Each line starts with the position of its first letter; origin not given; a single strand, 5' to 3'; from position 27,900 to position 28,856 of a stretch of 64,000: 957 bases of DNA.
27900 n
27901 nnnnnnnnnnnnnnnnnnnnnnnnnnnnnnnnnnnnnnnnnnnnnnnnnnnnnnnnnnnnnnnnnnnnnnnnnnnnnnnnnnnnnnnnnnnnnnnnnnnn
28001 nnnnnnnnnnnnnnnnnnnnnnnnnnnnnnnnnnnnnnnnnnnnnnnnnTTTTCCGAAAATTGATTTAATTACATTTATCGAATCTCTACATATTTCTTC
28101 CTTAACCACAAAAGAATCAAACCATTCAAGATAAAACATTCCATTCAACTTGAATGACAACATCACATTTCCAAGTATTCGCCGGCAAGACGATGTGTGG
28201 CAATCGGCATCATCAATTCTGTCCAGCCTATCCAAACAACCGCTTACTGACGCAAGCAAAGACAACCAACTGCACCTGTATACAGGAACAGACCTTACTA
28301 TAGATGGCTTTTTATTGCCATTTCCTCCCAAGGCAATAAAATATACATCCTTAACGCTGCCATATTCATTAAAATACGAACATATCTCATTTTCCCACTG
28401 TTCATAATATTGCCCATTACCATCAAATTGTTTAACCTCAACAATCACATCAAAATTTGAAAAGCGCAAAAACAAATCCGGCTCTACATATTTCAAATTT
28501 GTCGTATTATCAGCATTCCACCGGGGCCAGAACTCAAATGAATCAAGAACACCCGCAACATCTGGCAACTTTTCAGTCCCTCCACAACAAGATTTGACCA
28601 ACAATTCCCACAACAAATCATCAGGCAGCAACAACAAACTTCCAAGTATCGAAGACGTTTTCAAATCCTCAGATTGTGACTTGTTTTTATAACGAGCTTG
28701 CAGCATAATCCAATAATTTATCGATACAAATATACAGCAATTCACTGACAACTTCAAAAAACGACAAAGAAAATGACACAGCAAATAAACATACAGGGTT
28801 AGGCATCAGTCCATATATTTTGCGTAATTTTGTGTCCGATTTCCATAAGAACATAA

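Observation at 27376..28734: Candidate novel two-gene nuclease module in a low-GC islet between conserved genes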

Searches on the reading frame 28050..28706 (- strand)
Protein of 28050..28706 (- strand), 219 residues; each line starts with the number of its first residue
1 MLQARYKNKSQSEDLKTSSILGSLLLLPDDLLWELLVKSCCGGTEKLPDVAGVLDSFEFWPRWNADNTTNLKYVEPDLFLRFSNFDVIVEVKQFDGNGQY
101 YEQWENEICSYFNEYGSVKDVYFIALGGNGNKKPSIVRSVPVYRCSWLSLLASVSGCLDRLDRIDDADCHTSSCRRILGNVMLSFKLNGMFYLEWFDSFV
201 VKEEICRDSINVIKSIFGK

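Call 4: search_protein_families(library=pfam, proteins=[window:28050-28706:-], max_evalue=1)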
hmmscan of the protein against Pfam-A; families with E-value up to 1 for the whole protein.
window:28050-28706:- (219 aa): 0 families

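Call 5: search_protein_families(library=padloc, proteins=[window:28050-28706:-], max_evalue=1)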
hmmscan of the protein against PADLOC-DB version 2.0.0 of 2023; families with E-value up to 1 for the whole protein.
window:28050-28706:- (219 aa): 6 families
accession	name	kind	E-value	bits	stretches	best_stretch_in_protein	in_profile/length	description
PDLC04455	PDC-M15A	-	2.4e-62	208.4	1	2-211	2-217/226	-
PDLC04456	PDC-M15A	-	7.2e-27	92.7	1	11-191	28-201/260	-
PDLC04459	PDC-M15A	-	1e-26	92.1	1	11-132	29-146/231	-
PDLC04458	PDC-M15A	-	3.4e-22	77.4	1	11-140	29-162/243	-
PDLC04454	PDC-M15A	-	3.1e-20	71.1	1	53-128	16-92/215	-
PDLC04457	PDC-M15A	-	2e-08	32.2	1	11-140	28-150/256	-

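Call 6: search_protein_families(library=ncbifam, proteins=[window:28050-28706:-], max_evalue=1)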
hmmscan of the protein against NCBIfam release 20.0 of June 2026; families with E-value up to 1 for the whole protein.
window:28050-28706:- (219 aa): 0 families

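Call 7: search_protein_families(library=phrogs, proteins=[window:28050-28706:-], max_evalue=1)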
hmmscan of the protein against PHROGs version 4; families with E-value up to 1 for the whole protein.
window:28050-28706:- (219 aa): 0 families

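Call 10: find_homologous_proteins(query=window:28050-28706:-)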
Query window:28050-28706:- (219 aa): 8 proteins with E <= 0.001 among 186 candidates.
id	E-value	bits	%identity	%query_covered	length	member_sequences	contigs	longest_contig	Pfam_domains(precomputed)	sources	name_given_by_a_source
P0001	1.1e-143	494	100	99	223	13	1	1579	-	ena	-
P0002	2.0e-65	238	100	48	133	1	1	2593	-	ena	-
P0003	8.0e-55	204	46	100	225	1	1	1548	-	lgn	-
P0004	1.1e-50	190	41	99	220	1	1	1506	-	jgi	jgi:hypothetical protein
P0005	5.9e-50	188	44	99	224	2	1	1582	-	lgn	-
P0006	1.2e-47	180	45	90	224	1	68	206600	-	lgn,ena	-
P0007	1.7e-46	177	47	91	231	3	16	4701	-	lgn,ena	-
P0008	4.7e-45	172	43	91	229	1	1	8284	-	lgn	-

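Call 17: search_solved_structures(query=A1, max_evalue=10, show_alignments=2)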
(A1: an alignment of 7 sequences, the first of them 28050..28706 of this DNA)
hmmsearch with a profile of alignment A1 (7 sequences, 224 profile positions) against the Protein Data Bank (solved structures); distinct sequences matched with E-value up to 10: 0.

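Call 20: find_encoding_contigs(protein=P0006, flank=10000, max_places=6)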
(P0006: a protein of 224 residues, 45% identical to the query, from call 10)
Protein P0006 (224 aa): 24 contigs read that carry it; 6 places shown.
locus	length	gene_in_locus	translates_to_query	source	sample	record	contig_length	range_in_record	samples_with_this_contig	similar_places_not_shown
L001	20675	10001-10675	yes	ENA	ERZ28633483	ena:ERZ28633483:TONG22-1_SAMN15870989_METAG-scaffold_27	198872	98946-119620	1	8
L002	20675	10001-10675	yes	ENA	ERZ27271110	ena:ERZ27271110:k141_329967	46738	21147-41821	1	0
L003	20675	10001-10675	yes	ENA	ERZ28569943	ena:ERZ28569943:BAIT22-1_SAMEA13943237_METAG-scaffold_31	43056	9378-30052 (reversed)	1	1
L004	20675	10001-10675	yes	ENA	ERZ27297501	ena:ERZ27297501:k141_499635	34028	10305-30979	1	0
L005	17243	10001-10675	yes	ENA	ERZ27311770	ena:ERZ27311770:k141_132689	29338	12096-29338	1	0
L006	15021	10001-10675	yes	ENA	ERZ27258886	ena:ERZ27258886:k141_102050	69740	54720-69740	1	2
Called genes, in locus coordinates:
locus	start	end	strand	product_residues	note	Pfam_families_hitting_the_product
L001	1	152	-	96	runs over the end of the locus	-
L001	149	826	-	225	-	PF00239:Resolvase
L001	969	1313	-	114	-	-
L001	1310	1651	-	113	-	-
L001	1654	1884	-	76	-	-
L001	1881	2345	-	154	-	-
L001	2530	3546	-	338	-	-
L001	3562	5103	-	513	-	-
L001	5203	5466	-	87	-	-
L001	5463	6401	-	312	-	-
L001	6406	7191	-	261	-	PF06378:SSAP_Sak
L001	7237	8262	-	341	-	PF12987:DUF3871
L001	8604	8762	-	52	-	-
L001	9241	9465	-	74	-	-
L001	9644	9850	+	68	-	PF01381:HTH_3, PF13443:HTH_26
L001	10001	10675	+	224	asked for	-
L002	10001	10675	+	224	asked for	-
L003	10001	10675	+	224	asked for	-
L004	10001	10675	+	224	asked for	-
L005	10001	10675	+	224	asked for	-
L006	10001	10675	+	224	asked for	-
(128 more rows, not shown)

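Call 22: predict_structure(alignment_id=A1)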
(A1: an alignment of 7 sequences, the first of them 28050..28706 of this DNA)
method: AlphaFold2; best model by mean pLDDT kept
length: 219 residues; sequences in the alignment: 7
mean_pLDDT: 82.1   pTM: 0.80
mean pLDDT of the five models: 82.1, 76.7, 76.6, 74.9, 72.2
residues with pLDDT >= 90: 89; 70-90: 85; 50-70: 33; < 50: 12
segments of 3 or more residues with pLDDT < 50: 1-11
pLDDT, mean of each block of 10 residues (from residue 1): 35 71 93 90 86 91 89 88 94 78 92 90 86 84 88 91 88 94 82 64 64 65
secondary structure, 60 per line:
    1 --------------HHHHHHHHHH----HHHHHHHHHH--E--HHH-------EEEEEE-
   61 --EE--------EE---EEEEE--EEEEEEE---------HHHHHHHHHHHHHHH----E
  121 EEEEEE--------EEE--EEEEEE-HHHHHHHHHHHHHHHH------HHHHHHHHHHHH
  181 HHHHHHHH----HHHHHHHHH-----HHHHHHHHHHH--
elements in order: H15-24 H29-38 E54-59 E78-82 E85-91 H101-115 E120-126 E135-137 E140-145 H147-162 H169-188 H193-201 H207-217

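Call 26: fold_search(model_id=the predicted structure, library=pdb)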
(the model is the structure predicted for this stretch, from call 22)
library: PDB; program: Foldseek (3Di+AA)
matches with E <= 10: 457; with E <= 0.001: 2
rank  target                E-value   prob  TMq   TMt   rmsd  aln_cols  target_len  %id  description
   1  6p4w_D                6.7e-04  0.98  0.24  0.16   8.6       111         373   17  XPB helicase in a complex with truncated Bax1 from Sulfurisphaera tokodaii at 2.96 Angstrom resolution (released 2020-06-03)
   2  6hz4_N                9.6e-04  1.00  0.30  0.41   6.7       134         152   14  Structure of McrBC without DNA binding domains (one half of the full complex) (released 2019-07-24)
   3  9nl2_A                2.2e-03  0.84  0.24  0.07  12.8       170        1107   15  Structure of R2 retrotransposon protein from Platysternon megacephalum initiating target-primed reverse transcription (released 2025-06-18)
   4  6p4o_D                2.5e-03  0.69  0.22  0.12  14.9       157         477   12  Complex of XPB helicase with Bax1 endonuclease from Sulfurisphaera tokodaii at 3.15 Angstroms resolution (released 2020-06-03)
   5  6p4w_B                3.0e-03  0.94  0.25  0.16   9.0       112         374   15  XPB helicase in a complex with truncated Bax1 from Sulfurisphaera tokodaii at 2.96 Angstrom resolution (released 2020-06-03)
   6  5lhc_A                4.4e-03  0.87  0.25  0.11  13.2       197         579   13  The structure of D456A mutant of Nt.BspD6I nicking endonuclease at 0.24 nm resolution . (released 2017-08-16)
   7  6p4o_B                5.5e-03  0.69  0.24  0.13  15.4       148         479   14  Complex of XPB helicase with Bax1 endonuclease from Sulfurisphaera tokodaii at 3.15 Angstroms resolution (released 2020-06-03)
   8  6hz4_M                5.9e-03  0.99  0.32  0.22   6.3       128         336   16  Structure of McrBC without DNA binding domains (one half of the full complex) (released 2019-07-24)
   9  2p14                  6.3e-03  0.89  0.26  0.30  12.5       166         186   13  Crystal structure of small subunit (R.BspD6I2) of the heterodimeric restriction endonuclease R.BspD6I (released 2008-03-11)
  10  8iby_C                7.1e-03  0.57  0.23  0.09  11.6       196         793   13  Structure of R2 with 5'ORF (released 2023-09-20)
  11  8ibz_C                7.5e-03  0.47  0.22  0.09  13.2       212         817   14  Structure of R2 with 5'ORF and 3'UTR (released 2023-09-20)
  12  9dou_A                9.6e-03  0.87  0.30  0.10   9.5       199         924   12  Taeniopygia guttata R2 retrotransposon (R2Tg) initiating target-primed reverse transcription (released 2025-05-21)
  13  5lhc_B                1.0e-02  0.84  0.28  0.12  13.2       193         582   13  The structure of D456A mutant of Nt.BspD6I nicking endonuclease at 0.24 nm resolution . (released 2017-08-16)
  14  2ewf                  1.3e-02  0.72  0.21  0.09  12.7       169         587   14  Crystal structure of the site-specific DNA nickase N.BspD6I (released 2006-11-21)
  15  6qnz_A                1.5e-02  0.72  0.21  0.09  12.6       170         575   12  Crystal structure of the site-specific DNA nickase N.BspD6I E418A Mutant (released 2020-03-04)
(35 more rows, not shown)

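Call 28: search_protein_representatives(alignment_id=A1)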
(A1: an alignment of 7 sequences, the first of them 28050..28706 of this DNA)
Query: 7 sequences, 224 profile positions. Proteins with E-value up to 0.001 (for the whole library): 819; up to 1e-10: 568; up to 1e-30: 250. The best 150 are listed.
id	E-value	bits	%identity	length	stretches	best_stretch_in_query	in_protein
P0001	2.1e-94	331.4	-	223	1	1-220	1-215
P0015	2.3e-87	308.4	-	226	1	1-223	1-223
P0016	1.7e-86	305.5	-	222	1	1-223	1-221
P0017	9.0e-79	280.3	-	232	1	1-223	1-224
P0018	1.1e-77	276.7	-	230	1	1-223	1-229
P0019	1.0e-75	270.3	-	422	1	1-217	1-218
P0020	1.6e-73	263.1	-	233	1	1-223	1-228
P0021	1.8e-72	259.7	-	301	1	1-170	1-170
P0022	1.7e-68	246.7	-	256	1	1-223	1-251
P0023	2.7e-63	229.7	-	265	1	2-199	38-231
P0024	4.0e-61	222.6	-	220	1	1-205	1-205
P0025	7.1e-60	218.5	-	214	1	1-222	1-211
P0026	4.4e-59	215.9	-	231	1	1-207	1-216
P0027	1.5e-58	214.1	-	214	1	1-181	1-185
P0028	2.5e-58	213.4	-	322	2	61-217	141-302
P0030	1.5e-57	210.9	-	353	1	1-198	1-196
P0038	1.8e-56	207.3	-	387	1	1-196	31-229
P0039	2.1e-56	207.1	-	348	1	3-196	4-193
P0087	5.9e-47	176.2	-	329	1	25-196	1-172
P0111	3.3e-45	170.5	-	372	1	1-212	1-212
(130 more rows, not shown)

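Call 32: find_related_loci(query=A1, collection=viral_contigs, flank=8000)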
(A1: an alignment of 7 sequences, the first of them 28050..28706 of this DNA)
Query A1 (219 aa) in viral_contigs; peptide patterns used: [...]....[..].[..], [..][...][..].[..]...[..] (x = any residue, [..] = any of these).
57 stretches matched a pattern; 5 encode a relative of the query (tblastn E <= 1e-3); 5 distinct loci.
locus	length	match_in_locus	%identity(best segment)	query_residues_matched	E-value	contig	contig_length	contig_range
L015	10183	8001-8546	42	13-198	2e-44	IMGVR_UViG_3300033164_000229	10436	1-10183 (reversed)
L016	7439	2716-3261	42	13-198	2e-44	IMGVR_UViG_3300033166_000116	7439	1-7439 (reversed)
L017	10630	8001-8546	39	13-198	1e-39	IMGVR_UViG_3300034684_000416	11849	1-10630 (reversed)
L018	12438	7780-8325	37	13-198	3e-36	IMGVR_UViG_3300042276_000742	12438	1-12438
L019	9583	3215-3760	37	13-198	2e-31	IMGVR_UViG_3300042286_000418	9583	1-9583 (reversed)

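Call 39: find_encoding_contigs(protein=P0008, flank=10000, max_places=3)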
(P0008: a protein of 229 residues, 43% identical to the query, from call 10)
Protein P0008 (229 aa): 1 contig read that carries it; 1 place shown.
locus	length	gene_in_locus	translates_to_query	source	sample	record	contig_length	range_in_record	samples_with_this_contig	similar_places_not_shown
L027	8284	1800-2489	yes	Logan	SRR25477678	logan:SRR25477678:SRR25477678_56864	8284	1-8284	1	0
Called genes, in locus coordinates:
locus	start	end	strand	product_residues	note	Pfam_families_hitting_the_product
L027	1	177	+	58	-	?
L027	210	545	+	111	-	PF02033:RBFA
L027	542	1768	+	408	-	PF12704:MacB_PCD, PF02687:FtsX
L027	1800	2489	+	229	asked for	-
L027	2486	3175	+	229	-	PF27385:PM0109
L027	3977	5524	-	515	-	PF13541:ChlI, PF00493:MCM (faint), PF01078:Mg_chelatase, PF07728:AAA_5, PF13335:Mg_chelatase_C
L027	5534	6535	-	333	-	PF14289:DUF4369, PF00578:AhpC-TSA (weak)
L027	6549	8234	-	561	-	-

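Call 50: search_protein_families(library=padloc, proteins=[P0019, P0030, P0038, P0039, P0087, P0111, P0021, P0028], max_evalue=0.01)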
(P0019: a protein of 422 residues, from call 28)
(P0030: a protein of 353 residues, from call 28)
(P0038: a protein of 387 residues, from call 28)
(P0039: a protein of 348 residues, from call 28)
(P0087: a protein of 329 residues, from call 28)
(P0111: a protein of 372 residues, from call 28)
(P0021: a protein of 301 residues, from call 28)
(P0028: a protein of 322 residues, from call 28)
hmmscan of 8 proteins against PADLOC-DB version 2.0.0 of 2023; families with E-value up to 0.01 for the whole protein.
P0019 (422 aa): 9 families
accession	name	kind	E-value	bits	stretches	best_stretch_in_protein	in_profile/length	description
PDLC04455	PDC-M15A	-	4.8e-65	217.2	1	6-211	10-213/226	-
PDLC04463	PDC-M15B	-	5.8e-52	174.8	1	209-414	6-196/207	-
PDLC04458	PDC-M15A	-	2.1e-28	97.8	1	13-214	31-234/243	-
PDLC04456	PDC-M15A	-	2.4e-28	97.6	1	13-205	30-211/260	-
PDLC04459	PDC-M15A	-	6.7e-22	76.3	1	12-195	30-203/231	-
PDLC04454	PDC-M15A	-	4e-18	64.2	1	56-204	20-169/215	-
PDLC04468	PDC-M15B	-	5.7e-09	33.9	1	209-418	5-212/214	-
PDLC04457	PDC-M15A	-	9.2e-05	20.2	1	48-134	62-144/256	-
PDLC04465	PDC-M15B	-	0.0088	13.7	0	211-329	6-119/217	-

P0030 (353 aa): 6 families
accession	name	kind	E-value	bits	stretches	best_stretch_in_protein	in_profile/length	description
PDLC04455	PDC-M15A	-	5.6e-55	184.3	1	7-196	10-201/226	-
PDLC04456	PDC-M15A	-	1.9e-25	88.1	1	11-210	28-217/260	-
PDLC04459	PDC-M15A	-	6.9e-23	79.6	1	11-169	29-185/231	-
PDLC04458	PDC-M15A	-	3e-21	74.3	1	11-137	29-158/243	-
PDLC04454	PDC-M15A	-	6.7e-21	73.3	1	58-187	21-155/215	-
PDLC04457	PDC-M15A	-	1.9e-05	22.4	1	57-146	70-153/256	-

P0038 (387 aa): 5 families
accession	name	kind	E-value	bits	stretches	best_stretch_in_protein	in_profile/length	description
PDLC04455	PDC-M15A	-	1.8e-51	172.8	1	39-230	15-200/226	-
PDLC04458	PDC-M15A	-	7.9e-24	82.8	1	41-166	29-155/243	-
PDLC04456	PDC-M15A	-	2.3e-22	78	1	34-197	23-177/260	-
PDLC04459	PDC-M15A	-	1.1e-18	65.8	1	33-164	23-145/231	-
PDLC04454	PDC-M15A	-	1.2e-17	62.6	1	82-251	16-181/215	-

P0039 (348 aa): 6 families
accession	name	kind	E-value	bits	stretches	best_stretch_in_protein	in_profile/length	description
PDLC04455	PDC-M15A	-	1.7e-55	186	1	9-207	14-210/226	-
PDLC04456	PDC-M15A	-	1.3e-26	91.9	1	11-214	27-221/260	-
PDLC04458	PDC-M15A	-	1.1e-24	85.5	1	11-165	28-186/243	-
PDLC04459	PDC-M15A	-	1.5e-24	85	1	11-214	28-226/231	-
PDLC04454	PDC-M15A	-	4.8e-19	67.2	1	43-186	5-155/215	-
PDLC04457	PDC-M15A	-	1.2e-05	23.1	1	53-132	65-140/256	-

P0087 (329 aa): 6 families
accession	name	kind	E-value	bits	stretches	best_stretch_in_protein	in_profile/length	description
PDLC04455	PDC-M15A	-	2.2e-48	162.7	1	2-174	32-201/226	-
PDLC04456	PDC-M15A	-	7e-21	73.1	1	6-172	47-202/260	-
PDLC04458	PDC-M15A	-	4.8e-19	67.1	1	3-107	45-152/243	-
PDLC04459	PDC-M15A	-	5.1e-19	66.9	1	25-148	63-181/231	-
PDLC04454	PDC-M15A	-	3.8e-16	57.7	1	24-148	11-139/215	-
PDLC04457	PDC-M15A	-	1.7e-07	29.1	1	30-116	67-149/256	-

P0111 (372 aa): 6 families
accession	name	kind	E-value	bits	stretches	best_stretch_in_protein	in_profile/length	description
PDLC04455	PDC-M15A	-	2e-70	234.9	1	1-214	1-217/226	-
PDLC04456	PDC-M15A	-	1.4e-34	118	1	14-227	25-234/260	-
PDLC04458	PDC-M15A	-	1.3e-32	111.5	1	14-224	26-242/243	-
PDLC04459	PDC-M15A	-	3.7e-31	106.6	1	14-207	26-218/231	-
PDLC04454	PDC-M15A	-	2.8e-20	71.2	1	59-203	17-169/215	-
PDLC04457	PDC-M15A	-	1.3e-10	39.3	1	16-203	27-214/256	-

P0021 (301 aa): 7 families
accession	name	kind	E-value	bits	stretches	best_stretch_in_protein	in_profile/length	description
PDLC04455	PDC-M15A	-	2e-59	198.8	1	8-168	14-173/226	-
PDLC04456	PDC-M15A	-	1.1e-26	92.2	1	11-162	28-176/260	-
PDLC04459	PDC-M15A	-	8.4e-24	82.6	1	12-160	30-177/231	-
PDLC04458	PDC-M15A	-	8.9e-22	76.1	1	12-138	30-160/243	-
PDLC04454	PDC-M15A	-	1.3e-17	62.5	1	56-130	20-94/215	-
PDLC04457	PDC-M15A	-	0.00013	19.7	1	53-130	67-140/256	-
PDLC00392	SduA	-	0.0042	14.3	1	63-93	246-276/396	DUF4263 domain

P0028 (322 aa): 6 families
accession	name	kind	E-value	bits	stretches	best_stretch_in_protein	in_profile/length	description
PDLC04455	PDC-M15A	-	9e-54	180.3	2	141-304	66-220/226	-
PDLC04458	PDC-M15A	-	3.7e-25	87.1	1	149-311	85-242/243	-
PDLC04456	PDC-M15A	-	7.5e-22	76.3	1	147-298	79-220/260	-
PDLC04459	PDC-M15A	-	1.1e-21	75.7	1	41-260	30-190/231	-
PDLC04454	PDC-M15A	-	4.3e-18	64.1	1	132-289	18-170/215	-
PDLC04457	PDC-M15A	-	1.1e-09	36.3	1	147-282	78-208/256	-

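Call 57: search_solved_structures(query=A3, max_evalue=10, show_alignments=3)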
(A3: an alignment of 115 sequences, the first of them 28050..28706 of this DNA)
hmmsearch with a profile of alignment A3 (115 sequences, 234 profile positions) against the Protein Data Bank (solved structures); distinct sequences matched with E-value up to 10: 4.
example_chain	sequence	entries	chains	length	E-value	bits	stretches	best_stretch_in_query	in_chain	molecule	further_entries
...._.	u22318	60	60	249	0.15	14.6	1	137-213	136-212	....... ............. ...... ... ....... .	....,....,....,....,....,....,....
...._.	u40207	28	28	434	0.39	13.2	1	137-216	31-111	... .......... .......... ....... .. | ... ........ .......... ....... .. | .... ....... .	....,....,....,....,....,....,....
6fvt_M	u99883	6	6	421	0.44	13.1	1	137-216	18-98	26S proteasome regulatory subunit 6A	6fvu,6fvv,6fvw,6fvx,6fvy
5z5m_A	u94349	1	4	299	1.5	11.4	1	118-164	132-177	Predicted protein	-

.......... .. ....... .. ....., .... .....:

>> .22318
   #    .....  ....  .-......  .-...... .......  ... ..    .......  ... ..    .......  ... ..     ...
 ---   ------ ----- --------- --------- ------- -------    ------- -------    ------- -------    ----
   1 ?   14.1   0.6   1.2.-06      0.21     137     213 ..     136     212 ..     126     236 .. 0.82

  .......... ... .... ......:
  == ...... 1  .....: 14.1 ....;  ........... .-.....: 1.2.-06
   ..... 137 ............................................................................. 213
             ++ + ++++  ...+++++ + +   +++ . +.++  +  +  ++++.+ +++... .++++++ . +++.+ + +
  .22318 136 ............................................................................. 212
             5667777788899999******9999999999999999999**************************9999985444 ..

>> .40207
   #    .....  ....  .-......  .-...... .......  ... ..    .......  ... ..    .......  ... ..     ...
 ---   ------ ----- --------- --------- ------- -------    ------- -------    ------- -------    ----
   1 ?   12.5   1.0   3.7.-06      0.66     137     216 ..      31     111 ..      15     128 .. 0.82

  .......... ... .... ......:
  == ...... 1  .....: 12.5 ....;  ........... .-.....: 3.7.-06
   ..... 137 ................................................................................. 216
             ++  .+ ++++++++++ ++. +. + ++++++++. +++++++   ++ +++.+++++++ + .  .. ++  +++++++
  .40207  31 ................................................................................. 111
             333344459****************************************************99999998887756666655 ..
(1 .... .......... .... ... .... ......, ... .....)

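Call 59: search_protein_families(library=pfam, alignment_id=A3, max_evalue=1)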
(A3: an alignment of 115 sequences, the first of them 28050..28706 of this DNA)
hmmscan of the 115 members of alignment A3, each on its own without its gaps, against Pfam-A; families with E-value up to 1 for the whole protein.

A. member 1, window:28050-28706:- (219 aa): 0 families

B. families by the number of members that match (of 115 scanned): 60 families (the first 25 are shown)
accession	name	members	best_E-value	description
PF23005.1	DUF7032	4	0.019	Domain of unknown function (DUF7032)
PF08675.17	RNA_bind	2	0.0016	RNA binding domain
PF22558.3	REase-ARP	2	0.014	Restriction Endonuclease associating with ARP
PF08378.17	NERD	2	0.017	Nuclease-related domain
PF09491.16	RE_AlwI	2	0.052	AlwI restriction endonuclease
PF08079.17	Ribosomal_L30_N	2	0.13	Ribosomal L30 N-terminal domain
PF04963.19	Sigma54_CBD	1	0.0048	Sigma-54 factor, core binding domain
PF18743.7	AHJR-like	1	0.0048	REase_AHJR-like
PF25006.1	DUF7783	1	0.0079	Domain of unknown function (DUF7783)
PF24608.2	PDDEXK_15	1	0.0095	Phage putative PDDEXK endonuclease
PF18191.6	PnpCD_PnpD_N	1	0.014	Hydroquinone 1,2-dioxygenase large subunit N-terminal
PF13857.12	Ank_5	1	0.015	Ankyrin repeats (many copies)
PF22518.2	DUF6997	1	0.016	Domain of unknown function (DUF6997)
PF08303.17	tRNA_lig_kinase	1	0.02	tRNA ligase kinase domain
PF13472.12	Lipase_GDSL_2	1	0.028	GDSL-like Lipase/Acylhydrolase family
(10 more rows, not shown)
